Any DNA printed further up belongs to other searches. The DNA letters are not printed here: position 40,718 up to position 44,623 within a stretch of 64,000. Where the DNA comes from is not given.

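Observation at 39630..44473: Triple-fusion radical-SAM / radical-SAM / FeeM-like acyltransferase translationally coupled to a private ketosynthase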

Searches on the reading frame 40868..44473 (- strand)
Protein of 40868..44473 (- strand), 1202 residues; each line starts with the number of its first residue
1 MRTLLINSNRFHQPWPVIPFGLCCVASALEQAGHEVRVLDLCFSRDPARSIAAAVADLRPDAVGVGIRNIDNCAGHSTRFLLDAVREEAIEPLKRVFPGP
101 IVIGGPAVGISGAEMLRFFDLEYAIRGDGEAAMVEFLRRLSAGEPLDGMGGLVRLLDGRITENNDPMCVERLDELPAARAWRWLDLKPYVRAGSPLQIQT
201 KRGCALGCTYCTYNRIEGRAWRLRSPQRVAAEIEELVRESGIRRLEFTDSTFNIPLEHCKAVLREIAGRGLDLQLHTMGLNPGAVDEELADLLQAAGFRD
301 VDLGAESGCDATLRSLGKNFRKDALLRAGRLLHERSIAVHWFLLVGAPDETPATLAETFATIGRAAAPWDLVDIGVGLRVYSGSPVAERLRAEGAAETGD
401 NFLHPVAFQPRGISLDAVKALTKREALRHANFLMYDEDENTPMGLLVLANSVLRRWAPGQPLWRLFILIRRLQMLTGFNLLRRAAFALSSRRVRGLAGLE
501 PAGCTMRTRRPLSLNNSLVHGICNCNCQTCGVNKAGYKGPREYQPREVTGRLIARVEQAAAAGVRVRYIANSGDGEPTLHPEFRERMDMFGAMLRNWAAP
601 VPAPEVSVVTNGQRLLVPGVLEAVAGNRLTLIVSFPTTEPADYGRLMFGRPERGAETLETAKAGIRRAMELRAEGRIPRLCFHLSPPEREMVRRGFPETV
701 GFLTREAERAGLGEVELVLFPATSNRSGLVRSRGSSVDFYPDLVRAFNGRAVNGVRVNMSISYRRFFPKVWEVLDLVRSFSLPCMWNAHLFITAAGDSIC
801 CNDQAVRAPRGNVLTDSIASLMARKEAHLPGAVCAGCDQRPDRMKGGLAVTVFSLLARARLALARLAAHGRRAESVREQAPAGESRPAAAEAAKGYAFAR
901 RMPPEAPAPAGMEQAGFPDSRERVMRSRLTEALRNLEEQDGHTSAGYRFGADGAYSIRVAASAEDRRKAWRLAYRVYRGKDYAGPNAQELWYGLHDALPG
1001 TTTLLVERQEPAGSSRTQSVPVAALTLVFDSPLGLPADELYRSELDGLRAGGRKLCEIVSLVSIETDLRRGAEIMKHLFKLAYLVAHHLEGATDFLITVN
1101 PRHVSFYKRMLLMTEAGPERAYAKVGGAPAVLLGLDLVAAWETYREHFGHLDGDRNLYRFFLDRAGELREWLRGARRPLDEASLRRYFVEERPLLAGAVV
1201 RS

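Call 3: search_protein_families(library=pfam, proteins=[window:40868-44473:-], max_evalue=0.01)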
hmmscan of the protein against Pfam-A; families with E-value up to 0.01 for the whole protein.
window:40868-44473:- (1202 aa): 3 families
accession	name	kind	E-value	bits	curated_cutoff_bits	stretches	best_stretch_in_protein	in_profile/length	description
PF21926.2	FeeM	-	3e-40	138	27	1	969-1136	2-158/158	N-acyl amino acid synthase FeeM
PF04055.27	Radical_SAM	-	5.7e-27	95.4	29.5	2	200-360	3-164/166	Radical SAM superfamily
PF02310.24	B12-binding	-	2.7e-13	50.2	32.1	1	17-136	12-120/121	B12 binding domain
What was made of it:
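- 43004..44473 (-): Module 1, residues 1-490: cobalamin-binding domain (17-136) plus radical-SAM core (200-360, CX3CX2C = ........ at 43864..43841). PF02310 50 bits and PF04055 95 bits (call 3).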

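Call 4: search_protein_families(library=ncbifam, proteins=[window:40868-44473:-], max_evalue=0.01)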
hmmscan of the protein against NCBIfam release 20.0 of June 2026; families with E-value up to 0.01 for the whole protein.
window:40868-44473:- (1202 aa): 28 families (the best 25 are shown)
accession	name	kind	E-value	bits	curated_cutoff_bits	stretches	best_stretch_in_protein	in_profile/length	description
TIGR04072.2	rSAM_ladder_B12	equivalog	8.2e-78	262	360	1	2-425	1-407/443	lipid biosynthesis B12-binding/radical SAM protein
TIGR04428.1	B12_rSAM_trp_MT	equivalog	2.1e-43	148.5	500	1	4-395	3-426/558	tryptophan 2-C-methyltransferase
TIGR04385.1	B12_rSAM_cofa1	equivalog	1.8e-42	146.1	450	1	17-365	18-364/438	B12 lower ligand biosynthesis radical SAM protein BzaD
TIGR04479.1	bcpD_PhpK_rSAM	subfamily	9.7e-26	90.2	600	1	123-365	174-409/504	PhpK family radical SAM P-methyltransferase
TIGR02026.1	BchE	equivalog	2e-24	86.3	481.35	1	15-361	20-361/497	magnesium-protoporphyrin IX monomethyl ester anaerobic oxidative cyclase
NF038361.1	rSAM_Sden_1168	equivalog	1.5e-23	83.2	575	1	121-363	199-449/560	Sden_1168 family B12-binding radical SAM P-methyltransferase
TIGR03471.1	HpnJ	equivalog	1.9e-22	79.8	577.6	1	138-360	134-360/472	hopanoid biosynthesis associated radical SAM protein HpnJ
NF011425.0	PRK14852.1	equivalog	2.5e-22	78.6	1337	1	949-1165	23-228/989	hypothetical protein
TIGR03975.1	rSAM_ocin_1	subfamily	1.8e-21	76.3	281.85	1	93-360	151-425/606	RiPP maturation radical SAM C-methyltransferase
TIGR04367.1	HpnR_B12_rSAM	equivalog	1.1e-18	67.1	650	1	19-272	22-259/490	hopanoid C-3 methylase HpnR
NF050148.1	rSAM_ApyD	equivalog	5.9e-16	58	750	1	20-366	26-367/645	RiPP biosynthesis radical SAM protein ApyD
NF045585.1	rSAM_slr0320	equivalog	2.4e-15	56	775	1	183-334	222-376/511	photosystem II high light acclimation radical SAM protein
TIGR04014.1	B12_SAM_MJ_0865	equivalog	1.1e-14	54.1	360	1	76-358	47-329/434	methyl-coenzyme M reductase glutamine C-methyltransferase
TIGR04013.1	B12_SAM_MJ_1487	hypoth_equivalog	1.3e-14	53.9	251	1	98-362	71-330/382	TIGR04013 family B12-binding domain/radical SAM domain-containing protein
TIGR04295.1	B12_rSAM_oligo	hypoth_equivalog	3e-12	45.9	400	1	16-336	22-332/422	TIGR04295 family B12-binding domain-containing radical SAM protein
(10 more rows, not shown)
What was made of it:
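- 40865..44473 (-): Triple-fusion gene (1,202 codons plus TGA stop): B12-radical-SAM / MID radical-SAM / FeeM. Pfam and NCBIfam hits (calls 3, 4).
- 43004..44473 (-): Best named family TIGR04072, 262 bits, below its 360 cut-off (call 4).
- On TIGR04428 tryptophan 2-C-methyltransferase (TsrM): 148.5 bits (call 4).
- The B12 domain has weak hits to RiPP C-methylase families (call 4).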

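Call 8: find_homologous_proteins(query=window:40868-44473:-, max_evalue=0.00001)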
Query window:40868-44473:- (1202 aa): 10 proteins with E <= 0.00001 among 8000 candidates.
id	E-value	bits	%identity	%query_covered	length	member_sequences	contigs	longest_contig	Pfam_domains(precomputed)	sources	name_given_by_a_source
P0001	0.0e+0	2732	100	100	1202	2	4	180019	PF04055.28,PF21926.3,PF02310.25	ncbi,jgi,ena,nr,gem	ncbi:MAG TPA: radical SAM protein [Planctomycetota bacterium]|nr:radical SAM protein [Planctomycetot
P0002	3.0e-284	964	70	41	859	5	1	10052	PF04055.28,PF21926.3,PF02310.25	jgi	jgi:hypothetical protein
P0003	7.3e-248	844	59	41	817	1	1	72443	PF04055.28,PF21926.3,PF02310.25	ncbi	ncbi:MAG: radical SAM protein [Planctomycetota bacterium]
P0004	3.6e-243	828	62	40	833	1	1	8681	PF04055.28,PF21926.3,PF02310.25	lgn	-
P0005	4.4e-232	791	70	40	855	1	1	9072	PF04055.28,PF21926.3,PF02310.25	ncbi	ncbi:MAG: radical SAM protein [Planctomycetota bacterium]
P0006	4.0e-184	632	59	40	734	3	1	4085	PF04055.28,PF02310.25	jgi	jgi:hypothetical protein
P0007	1.9e-181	624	57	41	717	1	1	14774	PF13489.13,PF03141.23,PF12847.14,PF08241.19,PF02310.25,PF07021.19,PF13847.13,PF06325.20,PF05175.21,PF13649.13,PF04055.28,PF05148.22,PF01209.25,PF08242.19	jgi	-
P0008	2.2e-179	617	53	41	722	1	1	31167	PF13489.13,PF02353.27,PF02475.24,PF12847.14,PF05219.18,PF08241.19,PF02310.25,PF13847.13,PF06325.20,PF05175.21,PF13649.13,PF04055.28,PF01209.25,PF08242.19,PF10294.16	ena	-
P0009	1.6e-15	74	26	30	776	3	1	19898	PF13431.13,PF23914.2,PF13414.13,PF13176.13,PF13428.13,PF02310.25,PF14559.13,PF13371.13,PF04055.28,PF00515.35,PF12895.14,PF13424.13,PF21033.5,PF13432.13,PF13181.13,PF07719.24,PF13174.13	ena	-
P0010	1.5e-8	51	25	22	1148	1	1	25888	PF13641.13,PF04055.28,PF13428.13,PF13181.13,PF00535.33,PF07719.24,PF02310.25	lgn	-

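Call 11: find_encoding_contigs(protein=P0003, flank=10000, max_places=3)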
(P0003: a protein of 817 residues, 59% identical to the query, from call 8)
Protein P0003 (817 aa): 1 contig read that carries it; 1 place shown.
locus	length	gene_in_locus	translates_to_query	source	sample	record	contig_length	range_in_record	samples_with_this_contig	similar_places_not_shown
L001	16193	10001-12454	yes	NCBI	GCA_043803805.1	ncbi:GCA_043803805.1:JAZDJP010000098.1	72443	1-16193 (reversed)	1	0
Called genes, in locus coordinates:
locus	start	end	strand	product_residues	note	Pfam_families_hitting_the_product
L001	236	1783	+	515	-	PF00089:Trypsin, PF13365:Trypsin_2, PF00595:PDZ (weak), PF13180:PDZ_2, PF17820:PDZ_6, PF00595:PDZ (weak), PF13180:PDZ_2, PF17820:PDZ_6 (weak), +1 more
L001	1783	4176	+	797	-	PF00595:PDZ (faint), PF17820:PDZ_6 (weak), PF13180:PDZ_2 (weak)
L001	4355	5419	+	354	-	PF01590:GAF, PF13185:GAF_2, PF00990:GGDEF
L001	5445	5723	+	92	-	-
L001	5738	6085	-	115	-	PF04342:DMT_6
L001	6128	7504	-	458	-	PF00072:Response_reg, PF00158:Sigma54_activat, PF13191:AAA_16 (weak), PF14532:Sigma54_activ_2, PF07728:AAA_5 (weak), PF25601:AAA_lid_14, PF02954:HTH_8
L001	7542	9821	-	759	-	PF13428:TPR_14 (faint), PF00158:Sigma54_activat, PF14532:Sigma54_activ_2, PF07724:AAA_2 (weak), PF07728:AAA_5 (faint), PF25601:AAA_lid_14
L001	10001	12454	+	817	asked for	PF02310:B12-binding, PF04055:Radical_SAM, PF21926:FeeM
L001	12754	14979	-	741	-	PF00158:Sigma54_activat, PF14532:Sigma54_activ_2, PF07728:AAA_5 (weak), PF25601:AAA_lid_14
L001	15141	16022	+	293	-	PF00198:2-oxoacid_dh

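Call 12: find_encoding_contigs(protein=P0002, flank=10000, max_places=3)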
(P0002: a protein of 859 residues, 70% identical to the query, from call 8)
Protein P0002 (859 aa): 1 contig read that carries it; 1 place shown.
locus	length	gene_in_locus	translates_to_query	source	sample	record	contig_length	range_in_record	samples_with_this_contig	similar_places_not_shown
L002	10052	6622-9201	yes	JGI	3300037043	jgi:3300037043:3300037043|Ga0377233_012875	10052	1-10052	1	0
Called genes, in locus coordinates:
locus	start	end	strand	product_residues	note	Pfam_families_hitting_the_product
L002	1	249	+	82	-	?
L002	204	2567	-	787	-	PF00158:Sigma54_activat, PF14532:Sigma54_activ_2, PF07728:AAA_5 (faint), PF25601:AAA_lid_14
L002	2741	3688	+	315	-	PF04055:Radical_SAM, PF13186:SPASM (weak)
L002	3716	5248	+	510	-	PF01073:3Beta_HSD, PF01370:Epimerase, PF02719:Polysacc_synt_2, PF04321:RmlD_sub_bind, PF05368:NmrA, PF13460:NAD_binding_10, PF16363:GDP_Man_Dehyd, PF07993:NAD_binding_4, +1 more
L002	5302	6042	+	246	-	PF13469:Sulfotransfer_3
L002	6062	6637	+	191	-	-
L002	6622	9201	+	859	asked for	PF02310:B12-binding, PF04055:Radical_SAM, PF21926:FeeM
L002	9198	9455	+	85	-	-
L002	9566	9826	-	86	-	-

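Call 15: find_encoding_contigs(protein=P0001, flank=10000, max_places=6)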
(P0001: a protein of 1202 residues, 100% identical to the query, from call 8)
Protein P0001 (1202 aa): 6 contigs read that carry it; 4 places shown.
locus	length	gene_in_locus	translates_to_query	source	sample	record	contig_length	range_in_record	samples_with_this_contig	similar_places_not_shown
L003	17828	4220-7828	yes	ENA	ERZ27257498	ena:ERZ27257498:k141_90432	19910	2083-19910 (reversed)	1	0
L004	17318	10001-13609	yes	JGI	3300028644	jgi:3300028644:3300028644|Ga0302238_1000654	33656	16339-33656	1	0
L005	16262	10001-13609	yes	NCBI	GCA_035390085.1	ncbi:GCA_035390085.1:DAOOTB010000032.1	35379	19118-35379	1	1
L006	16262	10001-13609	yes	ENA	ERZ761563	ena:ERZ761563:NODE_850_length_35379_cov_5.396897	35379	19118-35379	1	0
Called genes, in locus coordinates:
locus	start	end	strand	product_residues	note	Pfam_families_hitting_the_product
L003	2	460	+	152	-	?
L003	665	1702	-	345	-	-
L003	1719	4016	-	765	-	PF00158:Sigma54_activat, PF14532:Sigma54_activ_2, PF25601:AAA_lid_14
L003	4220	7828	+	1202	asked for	PF02310:B12-binding, PF04055:Radical_SAM, PF21926:FeeM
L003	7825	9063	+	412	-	PF00109:ketoacyl-synt, PF00108:Thiolase_N (faint), PF02801:Ketoacyl-synt_C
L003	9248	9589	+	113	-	PF11969:DcpS_C, PF01230:HIT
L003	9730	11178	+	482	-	PF01523:PmbA_TldD_1st, PF19290:PmbA_TldD_2nd (weak), PF19289:PmbA_TldD_3rd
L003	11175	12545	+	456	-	PF01523:PmbA_TldD_1st (weak), PF19289:PmbA_TldD_3rd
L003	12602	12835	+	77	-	-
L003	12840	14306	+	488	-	PF00501:AMP-binding, PF13193:AMP-binding_C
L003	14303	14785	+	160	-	PF22784:PTP-SAK, PF22785:Tc-R-P, PF00782:DSPc, PF22741:PTP-NADK, PF00102:Y_phosphatase (weak)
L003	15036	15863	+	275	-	-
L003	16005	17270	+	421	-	-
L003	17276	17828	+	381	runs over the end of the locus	-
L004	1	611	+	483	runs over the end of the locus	PF00672:HAMP, PF00512:HisKA, PF02518:HATPase_c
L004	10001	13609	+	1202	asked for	PF02310:B12-binding, PF04055:Radical_SAM, PF21926:FeeM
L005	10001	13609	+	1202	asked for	PF02310:B12-binding, PF04055:Radical_SAM, PF21926:FeeM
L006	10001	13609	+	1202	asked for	PF02310:B12-binding, PF04055:Radical_SAM, PF21926:FeeM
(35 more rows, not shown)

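Call 17: search_protein_families(library=ncbifam, proteins=[L002:2741-3688:+], max_evalue=0.1)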
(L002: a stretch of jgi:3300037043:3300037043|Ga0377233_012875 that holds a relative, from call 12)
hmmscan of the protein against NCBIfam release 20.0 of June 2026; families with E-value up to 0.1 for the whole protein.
L002:2741-3688:+ (315 aa): 53 families (the best 25 are shown)
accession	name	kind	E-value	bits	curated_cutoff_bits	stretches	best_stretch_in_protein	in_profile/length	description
TIGR04311.1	rSAM_Geo_metal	subfamily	1.4e-21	77.1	400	1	11-182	6-179/423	radical SAM/SPASM family putative metalloenzyme maturase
TIGR04317.1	W_rSAM_matur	equivalog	1.5e-21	76.9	380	1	8-167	3-161/349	tungsten cofactor oxidoreductase radical SAM maturase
TIGR04321.1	spiroSPASM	subfamily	4.3e-16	58.6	250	1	11-274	233-502/510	spiro-SPASM protein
TIGR02666.1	moaA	equivalog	2.4e-14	53.1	284.05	1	13-165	14-167/336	GTP 3',8-cyclase MoaA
TIGR02668.1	moaA_archaeal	equivalog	4.7e-13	48.8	325.25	1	12-167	13-163/303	GTP 3',8-cyclase MoaA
TIGR04545.1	rSAM_ahbD_hemeb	equivalog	1.3e-12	47.9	500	1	13-168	4-153/339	heme b synthase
NF038283.1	viperin_w_prok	equivalog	2e-12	46.9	180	1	16-168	9-168/281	viperin family antiviral radical SAM protein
NF038332.1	rSAM_rare_HxsC4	exception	2.3e-12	46.7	500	1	12-185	17-189/335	radical SAM protein HxsC4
NF001199.0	PRK00164.2-1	equivalog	8.4e-12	44.8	231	1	11-165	14-162/308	GTP 3',8-cyclase MoaA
TIGR04347.1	pseudo_SAM_Halo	equivalog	1.9e-11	43.9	525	1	14-186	43-208/390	TIGR04347 family pseudo-SAM/SPASM protein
NF045574.1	sacti_mat_StsB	exception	7.8e-11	41.5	625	1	15-188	102-267/466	StsB family radical SAM/SPASM domain sactipeptide maturase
TIGR04055.1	rSAM_NirJ2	equivalog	1.8e-10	40.8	500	1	16-130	7-119/326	putative heme d1 biosynthesis radical SAM protein NirJ2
TIGR04133.1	rSAM_w_lipo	hypoth_equivalog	7.3e-10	38.3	425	1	8-186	23-198/350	TIGR04133 family radical SAM/SPASM protein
TIGR02109.1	PQQ_syn_pqqE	equivalog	2.6e-09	36.5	381.35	1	13-132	11-128/358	pyrroloquinoline quinone biosynthesis protein PqqE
TIGR04426.1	rSAM_desII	equivalog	9.7e-09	34.5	450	1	18-164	123-273/468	dTDP-4-amino-4,6-dideoxy-D-glucose ammonia-lyase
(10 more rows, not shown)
